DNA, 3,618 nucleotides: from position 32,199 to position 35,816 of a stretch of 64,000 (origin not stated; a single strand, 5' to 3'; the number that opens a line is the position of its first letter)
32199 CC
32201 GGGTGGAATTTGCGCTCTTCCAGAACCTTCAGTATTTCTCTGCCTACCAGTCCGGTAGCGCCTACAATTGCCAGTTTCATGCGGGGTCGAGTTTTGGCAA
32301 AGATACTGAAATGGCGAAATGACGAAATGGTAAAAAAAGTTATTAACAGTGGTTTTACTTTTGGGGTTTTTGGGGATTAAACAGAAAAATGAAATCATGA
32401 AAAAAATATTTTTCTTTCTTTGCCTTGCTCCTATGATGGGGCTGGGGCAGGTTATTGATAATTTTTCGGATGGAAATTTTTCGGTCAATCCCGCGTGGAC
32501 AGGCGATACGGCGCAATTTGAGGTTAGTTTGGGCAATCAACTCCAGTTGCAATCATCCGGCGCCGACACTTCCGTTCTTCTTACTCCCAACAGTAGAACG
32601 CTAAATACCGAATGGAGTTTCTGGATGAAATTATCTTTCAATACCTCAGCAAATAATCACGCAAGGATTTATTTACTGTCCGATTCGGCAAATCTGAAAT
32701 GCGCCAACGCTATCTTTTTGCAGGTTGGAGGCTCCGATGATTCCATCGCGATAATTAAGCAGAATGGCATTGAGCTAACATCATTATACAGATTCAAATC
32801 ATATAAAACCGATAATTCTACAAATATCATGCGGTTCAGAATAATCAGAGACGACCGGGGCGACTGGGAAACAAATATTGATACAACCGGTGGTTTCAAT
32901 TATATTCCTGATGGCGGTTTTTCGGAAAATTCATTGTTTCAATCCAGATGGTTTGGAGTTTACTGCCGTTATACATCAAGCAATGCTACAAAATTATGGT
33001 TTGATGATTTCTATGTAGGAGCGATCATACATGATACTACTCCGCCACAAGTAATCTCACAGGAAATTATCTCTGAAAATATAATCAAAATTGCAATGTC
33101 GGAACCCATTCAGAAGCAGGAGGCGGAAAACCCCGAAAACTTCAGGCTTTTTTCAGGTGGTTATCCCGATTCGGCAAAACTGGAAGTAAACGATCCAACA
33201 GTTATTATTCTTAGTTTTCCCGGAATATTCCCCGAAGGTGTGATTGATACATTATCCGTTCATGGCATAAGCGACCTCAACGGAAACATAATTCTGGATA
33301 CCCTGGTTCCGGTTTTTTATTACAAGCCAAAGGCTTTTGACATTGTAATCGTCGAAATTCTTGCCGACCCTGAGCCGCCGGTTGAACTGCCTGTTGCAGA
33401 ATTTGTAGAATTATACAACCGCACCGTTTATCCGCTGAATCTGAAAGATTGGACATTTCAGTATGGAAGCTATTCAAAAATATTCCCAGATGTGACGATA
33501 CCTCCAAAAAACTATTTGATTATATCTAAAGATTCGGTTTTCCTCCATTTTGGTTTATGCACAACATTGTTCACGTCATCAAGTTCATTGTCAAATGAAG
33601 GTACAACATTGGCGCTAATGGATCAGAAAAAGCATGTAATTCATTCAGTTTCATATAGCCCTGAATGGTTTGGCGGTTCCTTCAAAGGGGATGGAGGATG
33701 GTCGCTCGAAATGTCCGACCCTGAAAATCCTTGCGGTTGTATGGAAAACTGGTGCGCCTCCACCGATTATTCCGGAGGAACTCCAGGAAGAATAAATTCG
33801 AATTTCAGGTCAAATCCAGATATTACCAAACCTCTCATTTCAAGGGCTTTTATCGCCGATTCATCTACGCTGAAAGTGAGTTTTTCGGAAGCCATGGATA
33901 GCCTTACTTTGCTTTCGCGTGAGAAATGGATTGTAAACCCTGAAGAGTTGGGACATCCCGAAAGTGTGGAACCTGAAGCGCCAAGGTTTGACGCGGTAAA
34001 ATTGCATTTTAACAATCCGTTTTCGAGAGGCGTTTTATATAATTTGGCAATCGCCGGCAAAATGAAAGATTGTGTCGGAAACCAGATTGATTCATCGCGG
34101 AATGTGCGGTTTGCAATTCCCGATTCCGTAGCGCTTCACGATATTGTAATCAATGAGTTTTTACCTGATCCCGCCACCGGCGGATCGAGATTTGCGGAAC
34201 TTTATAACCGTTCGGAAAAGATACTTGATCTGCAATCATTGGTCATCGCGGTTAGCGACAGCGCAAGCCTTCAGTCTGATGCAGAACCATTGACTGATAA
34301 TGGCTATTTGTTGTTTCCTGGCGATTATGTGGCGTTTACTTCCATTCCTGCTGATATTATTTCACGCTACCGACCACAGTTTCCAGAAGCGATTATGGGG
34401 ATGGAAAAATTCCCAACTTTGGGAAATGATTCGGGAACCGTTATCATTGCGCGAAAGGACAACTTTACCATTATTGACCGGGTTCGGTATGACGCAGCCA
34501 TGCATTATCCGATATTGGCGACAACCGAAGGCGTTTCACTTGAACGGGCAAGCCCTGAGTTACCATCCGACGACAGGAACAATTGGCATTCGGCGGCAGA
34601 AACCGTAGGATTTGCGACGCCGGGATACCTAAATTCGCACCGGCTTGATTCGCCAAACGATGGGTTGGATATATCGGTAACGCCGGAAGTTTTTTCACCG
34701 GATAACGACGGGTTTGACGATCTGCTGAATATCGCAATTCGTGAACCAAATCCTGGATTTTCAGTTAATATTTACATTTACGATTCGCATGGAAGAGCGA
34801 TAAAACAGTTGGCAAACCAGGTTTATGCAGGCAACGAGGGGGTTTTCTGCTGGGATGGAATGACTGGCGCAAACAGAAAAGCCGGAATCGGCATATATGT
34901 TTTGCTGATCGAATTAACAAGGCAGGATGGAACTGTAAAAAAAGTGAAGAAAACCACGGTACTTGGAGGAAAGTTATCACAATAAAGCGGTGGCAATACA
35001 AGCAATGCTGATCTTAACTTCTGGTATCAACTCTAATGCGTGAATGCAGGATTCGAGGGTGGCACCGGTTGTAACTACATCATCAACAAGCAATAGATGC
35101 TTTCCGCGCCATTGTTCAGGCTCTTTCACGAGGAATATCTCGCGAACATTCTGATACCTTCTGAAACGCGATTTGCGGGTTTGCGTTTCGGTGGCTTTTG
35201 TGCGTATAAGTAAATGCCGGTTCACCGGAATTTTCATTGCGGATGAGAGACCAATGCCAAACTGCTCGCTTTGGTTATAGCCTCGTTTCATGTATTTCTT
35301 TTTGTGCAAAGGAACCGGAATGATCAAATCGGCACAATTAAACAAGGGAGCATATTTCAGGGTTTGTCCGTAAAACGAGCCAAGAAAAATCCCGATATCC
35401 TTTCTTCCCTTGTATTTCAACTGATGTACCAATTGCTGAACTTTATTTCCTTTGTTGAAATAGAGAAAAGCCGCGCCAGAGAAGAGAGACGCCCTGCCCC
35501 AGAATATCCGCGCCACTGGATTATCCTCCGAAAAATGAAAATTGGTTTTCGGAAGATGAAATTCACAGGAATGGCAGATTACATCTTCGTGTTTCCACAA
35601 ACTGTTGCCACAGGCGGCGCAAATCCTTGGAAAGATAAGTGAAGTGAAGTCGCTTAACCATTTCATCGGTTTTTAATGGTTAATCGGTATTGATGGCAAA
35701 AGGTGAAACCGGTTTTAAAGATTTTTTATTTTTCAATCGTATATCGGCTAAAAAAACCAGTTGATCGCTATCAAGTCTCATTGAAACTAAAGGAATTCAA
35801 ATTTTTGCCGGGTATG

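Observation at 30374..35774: Three perfect TTGAT-N4-ATCAA (FNR-type) boxes within 5.4 kb, next to a Cys-rich Crp/Fnr regulator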

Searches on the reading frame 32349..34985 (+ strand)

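Call 10: search_protein_families(library=pfam, proteins=[window:32349-34985:+], max_evalue=0.01)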
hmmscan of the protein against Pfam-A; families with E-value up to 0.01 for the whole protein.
window:32349-34985:+ (878 aa): 3 families
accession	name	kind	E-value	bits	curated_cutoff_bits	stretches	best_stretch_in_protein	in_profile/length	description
PF00932.25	LTD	-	1.1e-20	74.4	34.3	2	331-437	7-108/109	Lamin Tail Domain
PF13585.12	CHU_C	-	4.7e-07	30.3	27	1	779-860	4-76/86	CHU_C Type IX secretion signal domain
PF13205.12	Big_5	-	0.00014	23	23.6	0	503-588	20-103/105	Bacterial Ig-like domain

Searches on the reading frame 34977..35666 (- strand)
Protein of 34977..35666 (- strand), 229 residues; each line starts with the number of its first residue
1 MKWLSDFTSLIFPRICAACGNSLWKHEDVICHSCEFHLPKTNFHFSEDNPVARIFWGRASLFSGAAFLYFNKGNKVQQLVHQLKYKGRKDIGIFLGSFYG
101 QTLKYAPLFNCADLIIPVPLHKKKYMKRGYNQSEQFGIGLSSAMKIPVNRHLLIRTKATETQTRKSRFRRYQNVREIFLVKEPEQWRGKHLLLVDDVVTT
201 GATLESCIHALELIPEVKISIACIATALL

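Call 10: search_protein_families(library=pfam, proteins=[window:34977-35666:-], max_evalue=0.01)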
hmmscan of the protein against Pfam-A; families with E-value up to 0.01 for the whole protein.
window:34977-35666:- (229 aa): 3 families
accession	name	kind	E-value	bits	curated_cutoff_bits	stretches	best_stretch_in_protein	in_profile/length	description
PF00156.33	Pribosyltran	-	2.1e-06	27.6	26.3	1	177-224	79-123/158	Phosphoribosyl transferase domain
PF18912.6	DZR_2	-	0.00072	19.8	27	1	9-38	3-31/56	Double zinc ribbon domain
PF14681.12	UPRTase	-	0.0086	16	27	0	176-224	108-158/206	Uracil phosphoribosyltransferase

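Call 24: search_protein_families(library=ncbifam, proteins=[window:34977-35666:-], max_evalue=0.001)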
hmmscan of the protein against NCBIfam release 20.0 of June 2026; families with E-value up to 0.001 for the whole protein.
window:34977-35666:- (229 aa): 9 families
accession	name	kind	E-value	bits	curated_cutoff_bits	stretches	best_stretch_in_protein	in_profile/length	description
TIGR00201.1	comF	subfamily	1.6e-27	96.6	233.55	1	16-211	1-175/190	ComF family protein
NF008616.0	PRK11595.1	equivalog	1.8e-24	86.5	304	1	15-214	22-213/227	DNA utilization protein GntX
TIGR01203.1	HGPRTase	equivalog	0.00024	20.9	150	1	175-220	71-117/167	hypoxanthine phosphoribosyltransferase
NF005537.0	PRK07199.1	subfamily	0.00032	19.9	322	1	180-214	203-237/301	ribose-phosphate diphosphokinase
NF004689.0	PRK06031.1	equivalog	0.00036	19.9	175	1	187-228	153-191/233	phosphoribosyltransferase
TIGR01367.1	pyrE_Therm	equivalog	0.00037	20.1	150.25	1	174-225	96-142/187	orotate phosphoribosyltransferase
NF002620.0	PRK02277.1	subfamily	0.00042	20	115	1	179-212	132-165/201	orotate phosphoribosyltransferase-like protein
NF040646.1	HPT_Archaea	equivalog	0.0005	19.7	200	1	187-215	113-141/184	hypoxanthine/guanine phosphoribosyltransferase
NF002635.0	PRK02304.1-4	subfamily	0.00068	19.2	146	0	187-215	114-142/188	adenine phosphoribosyltransferase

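Call 61: find_encoding_contigs(protein=window:34977-35666:-, flank=1500, max_places=6)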
Protein window:34977-35666:- (229 aa): 3 contigs read that carry it; 1 place shown.
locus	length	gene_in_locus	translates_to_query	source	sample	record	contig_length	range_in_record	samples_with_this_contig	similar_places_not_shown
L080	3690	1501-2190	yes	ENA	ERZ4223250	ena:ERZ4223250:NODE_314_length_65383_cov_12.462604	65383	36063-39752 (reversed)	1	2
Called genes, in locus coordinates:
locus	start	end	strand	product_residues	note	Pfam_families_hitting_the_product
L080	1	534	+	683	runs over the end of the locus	PF05649:Peptidase_M13_N, PF01431:Peptidase_M13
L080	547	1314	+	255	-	PF03781:FGE-sulfatase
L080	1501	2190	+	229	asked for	PF00156:Pribosyltran (weak)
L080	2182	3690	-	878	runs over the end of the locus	PF00932:LTD, PF13585:CHU_C (weak)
